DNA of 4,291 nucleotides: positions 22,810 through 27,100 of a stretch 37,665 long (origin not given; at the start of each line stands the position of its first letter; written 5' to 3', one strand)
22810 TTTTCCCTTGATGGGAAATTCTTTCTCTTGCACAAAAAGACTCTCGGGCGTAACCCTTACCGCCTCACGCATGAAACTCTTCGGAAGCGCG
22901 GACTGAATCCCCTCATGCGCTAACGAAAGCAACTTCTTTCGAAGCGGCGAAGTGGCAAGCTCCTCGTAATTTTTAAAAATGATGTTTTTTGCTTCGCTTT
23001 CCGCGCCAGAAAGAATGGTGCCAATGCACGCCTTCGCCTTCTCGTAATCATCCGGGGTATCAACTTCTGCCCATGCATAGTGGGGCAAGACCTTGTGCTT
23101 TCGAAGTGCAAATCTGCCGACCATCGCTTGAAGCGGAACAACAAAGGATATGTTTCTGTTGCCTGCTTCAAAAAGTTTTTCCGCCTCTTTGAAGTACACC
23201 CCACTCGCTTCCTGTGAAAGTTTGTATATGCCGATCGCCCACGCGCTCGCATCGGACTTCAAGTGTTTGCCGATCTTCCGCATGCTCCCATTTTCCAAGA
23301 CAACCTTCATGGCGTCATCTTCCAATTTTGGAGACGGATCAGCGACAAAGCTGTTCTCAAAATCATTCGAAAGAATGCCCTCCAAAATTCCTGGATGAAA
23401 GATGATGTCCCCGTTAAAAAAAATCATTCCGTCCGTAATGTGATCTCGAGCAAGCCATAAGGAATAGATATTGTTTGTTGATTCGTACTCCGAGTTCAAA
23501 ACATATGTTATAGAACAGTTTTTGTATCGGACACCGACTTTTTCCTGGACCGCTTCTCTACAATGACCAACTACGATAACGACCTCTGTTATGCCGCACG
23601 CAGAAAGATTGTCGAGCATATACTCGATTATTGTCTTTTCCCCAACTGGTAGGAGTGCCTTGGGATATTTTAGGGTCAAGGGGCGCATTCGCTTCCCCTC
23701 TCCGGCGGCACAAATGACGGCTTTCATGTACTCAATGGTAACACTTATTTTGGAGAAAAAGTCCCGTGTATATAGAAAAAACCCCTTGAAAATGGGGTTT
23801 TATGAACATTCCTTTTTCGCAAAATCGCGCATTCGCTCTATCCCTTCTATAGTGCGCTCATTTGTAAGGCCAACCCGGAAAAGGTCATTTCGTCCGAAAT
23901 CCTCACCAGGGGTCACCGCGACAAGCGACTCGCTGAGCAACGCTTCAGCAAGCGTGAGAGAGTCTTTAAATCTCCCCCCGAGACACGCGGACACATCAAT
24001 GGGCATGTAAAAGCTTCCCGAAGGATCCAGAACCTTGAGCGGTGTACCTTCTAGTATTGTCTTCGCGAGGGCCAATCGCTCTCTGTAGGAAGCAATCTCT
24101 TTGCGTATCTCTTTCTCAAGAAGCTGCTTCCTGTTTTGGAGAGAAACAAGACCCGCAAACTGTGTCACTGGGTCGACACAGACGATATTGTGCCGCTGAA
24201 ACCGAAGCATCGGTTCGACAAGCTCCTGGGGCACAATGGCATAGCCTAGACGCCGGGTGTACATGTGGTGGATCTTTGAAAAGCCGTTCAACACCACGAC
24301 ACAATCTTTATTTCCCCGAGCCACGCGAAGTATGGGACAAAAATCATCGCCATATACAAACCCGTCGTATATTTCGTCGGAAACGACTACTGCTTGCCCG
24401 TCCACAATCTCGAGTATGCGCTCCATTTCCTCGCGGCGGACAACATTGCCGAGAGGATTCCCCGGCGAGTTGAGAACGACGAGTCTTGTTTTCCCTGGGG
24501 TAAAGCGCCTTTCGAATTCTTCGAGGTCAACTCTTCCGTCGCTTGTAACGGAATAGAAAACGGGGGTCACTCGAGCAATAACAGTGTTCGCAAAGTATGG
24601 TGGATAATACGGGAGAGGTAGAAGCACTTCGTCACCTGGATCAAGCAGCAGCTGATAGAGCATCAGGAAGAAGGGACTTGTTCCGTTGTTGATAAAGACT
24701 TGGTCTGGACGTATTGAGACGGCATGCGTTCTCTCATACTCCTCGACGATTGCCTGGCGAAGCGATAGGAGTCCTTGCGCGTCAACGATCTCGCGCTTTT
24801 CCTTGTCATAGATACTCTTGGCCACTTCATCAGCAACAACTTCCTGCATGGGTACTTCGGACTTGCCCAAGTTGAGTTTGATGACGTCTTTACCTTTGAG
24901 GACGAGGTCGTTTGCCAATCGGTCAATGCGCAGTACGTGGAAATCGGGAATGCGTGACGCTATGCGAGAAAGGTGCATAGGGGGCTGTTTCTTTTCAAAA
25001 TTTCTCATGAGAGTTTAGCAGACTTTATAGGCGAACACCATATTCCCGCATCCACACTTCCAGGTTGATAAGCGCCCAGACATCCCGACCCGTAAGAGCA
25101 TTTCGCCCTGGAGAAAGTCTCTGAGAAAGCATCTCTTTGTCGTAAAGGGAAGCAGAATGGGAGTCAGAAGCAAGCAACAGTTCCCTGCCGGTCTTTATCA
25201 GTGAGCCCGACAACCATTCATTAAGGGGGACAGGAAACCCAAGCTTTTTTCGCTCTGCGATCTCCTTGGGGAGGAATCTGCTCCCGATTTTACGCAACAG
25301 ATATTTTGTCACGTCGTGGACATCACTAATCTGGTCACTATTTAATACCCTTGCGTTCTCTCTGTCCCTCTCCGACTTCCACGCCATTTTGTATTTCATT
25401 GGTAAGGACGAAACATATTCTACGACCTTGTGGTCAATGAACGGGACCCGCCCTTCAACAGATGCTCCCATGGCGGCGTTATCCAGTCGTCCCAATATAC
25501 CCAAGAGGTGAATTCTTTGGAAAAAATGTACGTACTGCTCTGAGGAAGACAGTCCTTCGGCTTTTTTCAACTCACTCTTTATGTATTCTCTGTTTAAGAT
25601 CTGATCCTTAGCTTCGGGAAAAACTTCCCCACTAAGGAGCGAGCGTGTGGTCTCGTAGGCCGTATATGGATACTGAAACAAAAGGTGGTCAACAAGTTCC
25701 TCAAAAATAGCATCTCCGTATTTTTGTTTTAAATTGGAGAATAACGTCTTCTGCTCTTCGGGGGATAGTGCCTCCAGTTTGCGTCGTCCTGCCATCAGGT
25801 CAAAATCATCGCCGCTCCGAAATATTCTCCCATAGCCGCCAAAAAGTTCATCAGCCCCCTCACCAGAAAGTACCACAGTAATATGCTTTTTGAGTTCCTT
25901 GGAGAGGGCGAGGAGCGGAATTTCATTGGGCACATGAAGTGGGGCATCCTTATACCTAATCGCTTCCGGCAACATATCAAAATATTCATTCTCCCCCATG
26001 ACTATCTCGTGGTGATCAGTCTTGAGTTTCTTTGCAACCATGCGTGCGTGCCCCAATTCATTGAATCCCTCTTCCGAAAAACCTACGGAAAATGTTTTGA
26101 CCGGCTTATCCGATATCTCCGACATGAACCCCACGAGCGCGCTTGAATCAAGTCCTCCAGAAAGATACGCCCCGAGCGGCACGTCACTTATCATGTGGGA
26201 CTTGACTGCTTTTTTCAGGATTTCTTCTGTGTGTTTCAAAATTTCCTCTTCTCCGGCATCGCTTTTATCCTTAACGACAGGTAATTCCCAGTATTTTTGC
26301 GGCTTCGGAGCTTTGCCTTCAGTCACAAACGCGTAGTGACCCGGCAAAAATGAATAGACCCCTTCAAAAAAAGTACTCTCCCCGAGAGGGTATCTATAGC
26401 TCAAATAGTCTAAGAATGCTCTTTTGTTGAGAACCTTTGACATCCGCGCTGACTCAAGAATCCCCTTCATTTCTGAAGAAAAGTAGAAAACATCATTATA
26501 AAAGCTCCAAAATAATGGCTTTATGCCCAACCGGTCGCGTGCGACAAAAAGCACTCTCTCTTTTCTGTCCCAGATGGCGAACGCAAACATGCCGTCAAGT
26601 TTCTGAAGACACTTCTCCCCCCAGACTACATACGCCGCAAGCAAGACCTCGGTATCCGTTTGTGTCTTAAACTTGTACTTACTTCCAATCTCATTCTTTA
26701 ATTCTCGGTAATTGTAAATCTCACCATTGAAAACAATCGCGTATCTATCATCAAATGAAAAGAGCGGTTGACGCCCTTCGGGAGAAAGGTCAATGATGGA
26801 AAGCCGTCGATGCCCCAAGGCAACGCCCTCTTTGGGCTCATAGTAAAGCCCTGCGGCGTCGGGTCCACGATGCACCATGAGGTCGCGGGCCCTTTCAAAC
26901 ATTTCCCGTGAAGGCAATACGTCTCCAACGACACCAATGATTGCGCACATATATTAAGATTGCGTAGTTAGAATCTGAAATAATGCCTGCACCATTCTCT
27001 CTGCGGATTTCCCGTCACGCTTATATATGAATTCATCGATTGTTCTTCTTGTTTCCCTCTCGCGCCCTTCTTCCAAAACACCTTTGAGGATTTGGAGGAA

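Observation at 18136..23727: LicC-type cytidylyltransferase fused to a glycerate-2-kinase, operonic with a methyltransferase, CDP-alcohol phosphotransferase and AsnB-type amidotransferase: candidate CDP-glycerate / phospho-glycer(amide) transfer pathway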

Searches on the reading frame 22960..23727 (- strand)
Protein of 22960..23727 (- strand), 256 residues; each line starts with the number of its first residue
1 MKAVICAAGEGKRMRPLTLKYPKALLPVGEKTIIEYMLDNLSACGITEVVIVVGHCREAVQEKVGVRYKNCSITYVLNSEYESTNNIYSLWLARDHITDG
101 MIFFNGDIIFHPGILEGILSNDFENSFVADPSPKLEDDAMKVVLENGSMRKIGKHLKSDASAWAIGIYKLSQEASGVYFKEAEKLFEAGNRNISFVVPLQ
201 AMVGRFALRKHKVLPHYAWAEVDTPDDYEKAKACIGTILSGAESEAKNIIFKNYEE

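Call 17: search_solved_structures(query=window:22960-23727:-, max_evalue=0.01, show_alignments=2)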
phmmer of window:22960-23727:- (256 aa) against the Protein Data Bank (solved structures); distinct sequences matched with E-value up to 0.01: 66 (the best 60 are shown).
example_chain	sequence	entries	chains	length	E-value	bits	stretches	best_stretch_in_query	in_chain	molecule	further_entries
1jyk_A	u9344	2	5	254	7.7e-17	64.6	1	1-110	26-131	CTP:phosphocholine Cytidylyltransferase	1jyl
4y7t_A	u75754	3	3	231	7.5e-14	54.9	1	1-79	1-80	Nucleotidyl transferase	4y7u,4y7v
6pd1_A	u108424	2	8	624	4e-13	52.5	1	2-231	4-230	Nucleotidyl transferase/aminotransferase, class V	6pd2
7whr_B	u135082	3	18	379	9.6e-13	51.2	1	1-104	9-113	Nucleotidyl transferase family protein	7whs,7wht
5z09_A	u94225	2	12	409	7.6e-11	45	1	1-201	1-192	Dual sugar-1-phosphate nucleotidylyltransferase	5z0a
2xme_A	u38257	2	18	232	2.6e-10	43.3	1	1-232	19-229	CTP-INOSITOL-1-PHOSPHATE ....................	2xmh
4mnd_A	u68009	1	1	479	4.7e-10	42.4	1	1-238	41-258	CTP L-myo-inositol-1-phosphate cytidylyltransferase/CDP-L-myo-inositol myo-inositolphospho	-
2ggo_A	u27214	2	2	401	5e-10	42.3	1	1-173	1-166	401aa long hypothetical glucose-1-phosphate thymidylyltransferase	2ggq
4jd0_A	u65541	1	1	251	5.4e-10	42.2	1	2-229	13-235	Nucleotidyl transferase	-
8yre_D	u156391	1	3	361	7.3e-10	41.8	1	1-112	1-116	Mannose-1-phosphate guanylyltransferase 1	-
7x8j_A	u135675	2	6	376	7.6e-10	41.7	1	1-112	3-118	Mannose-1-phosphate guanylyltransferase 1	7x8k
7d72_K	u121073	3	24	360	1.4e-09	40.8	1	1-109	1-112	Mannose-1-phosphate guanyltransferase beta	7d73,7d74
6mnu_A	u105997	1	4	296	1.1e-08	37.9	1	1-62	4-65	UTP--glucose-1-phosphate uridylyltransferase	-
5j49_A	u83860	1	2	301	3.4e-08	36.3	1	2-68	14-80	UTP--glucose-1-phosphate uridylyltransferase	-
5vct_A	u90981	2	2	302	3.6e-08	36.2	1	2-68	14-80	UTP--glucose-1-phosphate uridylyltransferase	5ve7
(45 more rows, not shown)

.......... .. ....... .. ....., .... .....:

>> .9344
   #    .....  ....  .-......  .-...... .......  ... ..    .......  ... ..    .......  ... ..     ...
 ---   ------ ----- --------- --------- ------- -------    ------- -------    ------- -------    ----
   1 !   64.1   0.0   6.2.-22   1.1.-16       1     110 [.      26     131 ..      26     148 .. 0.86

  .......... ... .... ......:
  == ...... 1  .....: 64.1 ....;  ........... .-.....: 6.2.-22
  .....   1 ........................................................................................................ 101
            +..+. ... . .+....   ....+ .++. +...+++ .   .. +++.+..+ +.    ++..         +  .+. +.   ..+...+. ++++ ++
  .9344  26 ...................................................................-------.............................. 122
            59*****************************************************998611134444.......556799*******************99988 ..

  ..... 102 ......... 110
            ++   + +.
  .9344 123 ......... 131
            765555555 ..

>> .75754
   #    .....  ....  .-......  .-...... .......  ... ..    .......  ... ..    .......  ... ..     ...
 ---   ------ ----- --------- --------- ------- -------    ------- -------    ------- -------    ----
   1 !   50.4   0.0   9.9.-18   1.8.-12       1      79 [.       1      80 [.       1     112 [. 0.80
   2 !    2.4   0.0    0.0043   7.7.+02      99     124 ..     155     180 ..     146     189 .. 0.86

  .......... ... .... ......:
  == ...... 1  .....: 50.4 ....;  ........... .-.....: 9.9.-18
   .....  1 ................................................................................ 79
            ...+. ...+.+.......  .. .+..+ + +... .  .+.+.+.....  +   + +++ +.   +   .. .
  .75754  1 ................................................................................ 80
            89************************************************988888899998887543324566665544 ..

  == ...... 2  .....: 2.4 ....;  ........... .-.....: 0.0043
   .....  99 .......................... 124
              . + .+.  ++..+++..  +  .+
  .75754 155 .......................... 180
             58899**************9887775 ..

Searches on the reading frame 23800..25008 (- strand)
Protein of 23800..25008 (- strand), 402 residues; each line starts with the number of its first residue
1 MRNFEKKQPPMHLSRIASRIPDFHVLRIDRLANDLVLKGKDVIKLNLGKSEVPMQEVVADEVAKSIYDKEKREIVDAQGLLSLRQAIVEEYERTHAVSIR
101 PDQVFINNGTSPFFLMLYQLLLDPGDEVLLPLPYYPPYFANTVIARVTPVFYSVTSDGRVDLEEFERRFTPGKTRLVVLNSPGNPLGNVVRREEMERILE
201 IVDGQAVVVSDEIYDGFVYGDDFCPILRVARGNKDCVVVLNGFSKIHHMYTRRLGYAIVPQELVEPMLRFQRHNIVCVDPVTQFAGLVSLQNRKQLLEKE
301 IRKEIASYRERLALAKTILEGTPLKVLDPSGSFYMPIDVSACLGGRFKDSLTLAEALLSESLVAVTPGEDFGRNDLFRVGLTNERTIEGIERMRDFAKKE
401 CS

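Call 4: search_protein_families(library=pfam, proteins=[window:23800-25008:-], max_evalue=0.01)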
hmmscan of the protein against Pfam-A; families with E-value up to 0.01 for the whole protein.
window:23800-25008:- (402 aa): 1 family
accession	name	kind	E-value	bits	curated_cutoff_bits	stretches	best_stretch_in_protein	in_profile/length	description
PF00155.27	Aminotran_1_2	-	1.4e-47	163.1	19.7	1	41-386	2-353/361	Aminotransferase class I and II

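Call 20: search_protein_families(library=ncbifam, proteins=[window:23800-25008:-], max_evalue=0.00001)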
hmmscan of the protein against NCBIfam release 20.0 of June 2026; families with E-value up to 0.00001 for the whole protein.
window:23800-25008:- (402 aa): 64 families (the best 25 are shown)
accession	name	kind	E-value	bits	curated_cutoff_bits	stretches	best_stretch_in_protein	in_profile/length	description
NF041364.1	GntC_guanitoxin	equivalog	2.2e-57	194.6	415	1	45-396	1-356/356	guanitoxin biosynthesis PLP-dependent (S)-gamma-hydroxy-L-arginine cyclodehydratase GntC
NF041091.1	asp_aminotase_Arch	equivalog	2.1e-56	191.4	550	1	17-397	4-375/376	aspartate aminotransferase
NF005601.0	PRK07337.1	equivalog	9.1e-55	186.3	496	1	11-375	6-365/394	pyridoxal phosphate-dependent aminotransferase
NF006514.0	PRK08960.1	equivalog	2.4e-52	178.1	554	1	12-375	4-358/388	pyridoxal phosphate-dependent aminotransferase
NF005817.0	PRK07683.1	equivalog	1e-47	162.7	575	1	16-399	5-383/387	aminotransferase A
NF004975.0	PRK06348.1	equivalog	3.5e-47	161.2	549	1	33-374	22-356/384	pyridoxal phosphate-dependent aminotransferase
NF004770.0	PRK06108.1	subfamily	3.5e-47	161.1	422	1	16-399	13-394/396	pyridoxal phosphate-dependent aminotransferase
NF006230.0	PRK08363.1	equivalog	3e-45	154.7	534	1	22-376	12-367/398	alanine aminotransferase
NF005816.0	PRK07682.1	equivalog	2.2e-43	148.4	620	1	33-397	22-383/390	aminotransferase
NF004769.0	PRK06107.1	equivalog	2.6e-41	141.7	617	1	31-383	24-382/402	aspartate transaminase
NF006756.0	PRK09276.1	subfamily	6.8e-41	140.5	507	1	14-396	5-385/387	LL-diaminopimelate aminotransferase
NF006229.0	PRK08361.1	equivalog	1e-40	140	624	1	36-395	29-386/391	aspartate aminotransferase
TIGR03540.1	DapC_direct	equivalog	1.6e-40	139.2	593.25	1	18-395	7-382/383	LL-diaminopimelate aminotransferase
NF004621.0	PRK05957.1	equivalog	6.2e-39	133.8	498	1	33-394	20-380/389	pyridoxal phosphate-dependent aminotransferase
NF005744.0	PRK07568.1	subfamily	4.1e-38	131.2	389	1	12-347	2-334/398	pyridoxal phosphate-dependent aminotransferase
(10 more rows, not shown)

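Call 77: search_solved_structures(query=window:23800-25008:-, max_evalue=1e-20)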
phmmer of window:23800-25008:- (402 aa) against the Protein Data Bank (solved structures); distinct sequences matched with E-value up to 1e-20: 27.
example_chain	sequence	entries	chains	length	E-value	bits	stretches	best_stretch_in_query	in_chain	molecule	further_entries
1o4s_A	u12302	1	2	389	1e-53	186.1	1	13-397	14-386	Aspartate aminotransferase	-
2z61_A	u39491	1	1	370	1.1e-45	159.6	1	19-399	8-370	Probable aspartate aminotransferase 2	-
1dju_A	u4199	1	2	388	4.1e-42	147.9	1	34-395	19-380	AROMATIC AMINOTRANSFERASE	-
1gd9_A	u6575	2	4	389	6e-42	147.3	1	34-393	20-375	ASPARTATE AMINOTRANSFERASE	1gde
1gc3_A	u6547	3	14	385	2.6e-41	145.2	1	15-381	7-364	ASPARTATE AMINOTRANSFERASE | PROTEIN (ASPARTATE AMINOTRANSFERASE)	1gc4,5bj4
5wmi_A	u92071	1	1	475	3.1e-41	145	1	15-383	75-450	Bifunctional aspartate aminotransferase and glutamate/aspartate-prephenate aminotransferas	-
5wmk_A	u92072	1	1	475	5.9e-41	144.1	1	15-383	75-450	Bifunctional aspartate aminotransferase and glutamate/aspartate-prephenate aminotransferas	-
5bj3_A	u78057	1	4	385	6e-41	144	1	16-381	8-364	PROTEIN (ASPARTATE AMINOTRANSFERASE)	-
5wmh_A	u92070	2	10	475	7.2e-41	143.8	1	15-383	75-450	Bifunctional aspartate aminotransferase and glutamate/aspartate-prephenate aminotransferas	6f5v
1b5p_A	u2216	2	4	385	1e-40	143.3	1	24-381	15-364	PROTEIN (ASPARTATE AMINOTRANSFERASE) | ASPARTATE AMINOTRANSFERASE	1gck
5wml_A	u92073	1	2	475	4.9e-40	141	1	15-383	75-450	Bifunctional aspartate aminotransferase and glutamate/aspartate-prephenate aminotransferas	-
1b5o_A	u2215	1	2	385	7e-40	140.5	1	24-381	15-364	PROTEIN (ASPARTATE AMINOTRANSFERASE)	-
1bkg_A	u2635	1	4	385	2.4e-39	138.7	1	24-381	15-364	ASPARTATE AMINOTRANSFERASE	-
1bjw_A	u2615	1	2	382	2.5e-39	138.7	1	24-381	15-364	ASPARTATE AMINOTRANSFERASE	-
1j32_A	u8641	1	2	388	6.4e-38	134.1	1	15-396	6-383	aspartate aminotransferase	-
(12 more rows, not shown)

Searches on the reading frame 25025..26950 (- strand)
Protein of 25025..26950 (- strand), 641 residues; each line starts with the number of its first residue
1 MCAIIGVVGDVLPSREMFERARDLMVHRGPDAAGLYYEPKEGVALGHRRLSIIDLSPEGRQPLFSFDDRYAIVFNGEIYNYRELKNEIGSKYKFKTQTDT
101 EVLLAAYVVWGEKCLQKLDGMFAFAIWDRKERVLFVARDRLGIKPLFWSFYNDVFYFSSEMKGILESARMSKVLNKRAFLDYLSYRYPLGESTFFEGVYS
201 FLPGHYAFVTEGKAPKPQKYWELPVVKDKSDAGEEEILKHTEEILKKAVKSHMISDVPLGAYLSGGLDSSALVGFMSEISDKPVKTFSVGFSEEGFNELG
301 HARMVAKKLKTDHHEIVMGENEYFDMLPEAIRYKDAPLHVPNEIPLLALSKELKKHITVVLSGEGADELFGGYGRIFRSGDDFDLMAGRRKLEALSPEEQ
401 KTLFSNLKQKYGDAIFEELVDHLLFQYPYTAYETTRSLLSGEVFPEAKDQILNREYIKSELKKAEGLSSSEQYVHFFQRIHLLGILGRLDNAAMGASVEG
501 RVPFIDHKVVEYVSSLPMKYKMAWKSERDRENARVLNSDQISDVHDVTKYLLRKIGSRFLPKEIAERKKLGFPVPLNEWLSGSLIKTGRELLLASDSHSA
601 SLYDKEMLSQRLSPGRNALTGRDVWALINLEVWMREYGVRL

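Call 4: search_protein_families(library=pfam, proteins=[window:25025-26950:-], max_evalue=0.01)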
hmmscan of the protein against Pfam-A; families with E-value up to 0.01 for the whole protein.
window:25025-26950:- (641 aa): 4 families
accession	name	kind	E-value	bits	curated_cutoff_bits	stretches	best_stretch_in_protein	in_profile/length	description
PF00733.27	Asn_synthase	-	3.6e-84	283.9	21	1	242-635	3-354/354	Asparagine synthase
PF13537.11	GATase_7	-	2.6e-45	153.8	25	1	47-165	1-122/123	Glutamine amidotransferase domain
PF13522.11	GATase_6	-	6.5e-44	149.6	27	1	30-160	1-130/130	Glutamine amidotransferase domain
PF12481.13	DUF3700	-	6.7e-08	32.7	27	1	63-164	70-175/228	Aluminium induced protein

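Call 20: search_protein_families(library=ncbifam, proteins=[window:25025-26950:-], max_evalue=0.00001)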
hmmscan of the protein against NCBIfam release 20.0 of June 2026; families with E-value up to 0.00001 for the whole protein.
window:25025-26950:- (641 aa): 9 families
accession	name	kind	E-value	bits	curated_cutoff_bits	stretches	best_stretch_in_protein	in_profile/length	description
TIGR01536.1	asn_synth_AEB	equivalog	6.5e-138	460.9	267.1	1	2-572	1-517/517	asparagine synthase (glutamine-hydrolyzing)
TIGR03108.1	eps_aminotran_1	hypoth_equivalog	8.2e-129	431.1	816.9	2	1-376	1-377/628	XrtA/PEP-CTERM system amidotransferase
TIGR03104.1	trio_amidotrans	equivalog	2.9e-114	382.4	570.1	2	1-373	1-380/589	N-acetylglutaminylglutamine amidotransferase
NF006949.0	PRK09431.1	equivalog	8.4e-96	321.7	499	3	1-169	1-170/554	asparagine synthase B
NF033535.1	lass_lactam_cya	exception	5.3e-67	226.8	525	1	1-431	1-437/668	lasso peptide isopeptide bond-forming cyclase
NF033561.1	macrolact_Ik_Al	subfamily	5e-12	45.2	300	1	126-370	85-331/561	albusnodin/ikarugamycin family macrolactam cyclase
NF001484.0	PRK00331.1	subfamily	1.6e-11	43.3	381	1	62-176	87-210/601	isomerizing glutamine--fructose-6-phosphate transaminase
TIGR01135.1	glmS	equivalog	2.3e-09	36.3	418.05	1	62-177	86-210/607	glutamine--fructose-6-phosphate transaminase (isomerizing)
TIGR01134.1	purF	equivalog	4.9e-09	36.1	350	1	43-161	66-196/432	amidophosphoribosyltransferase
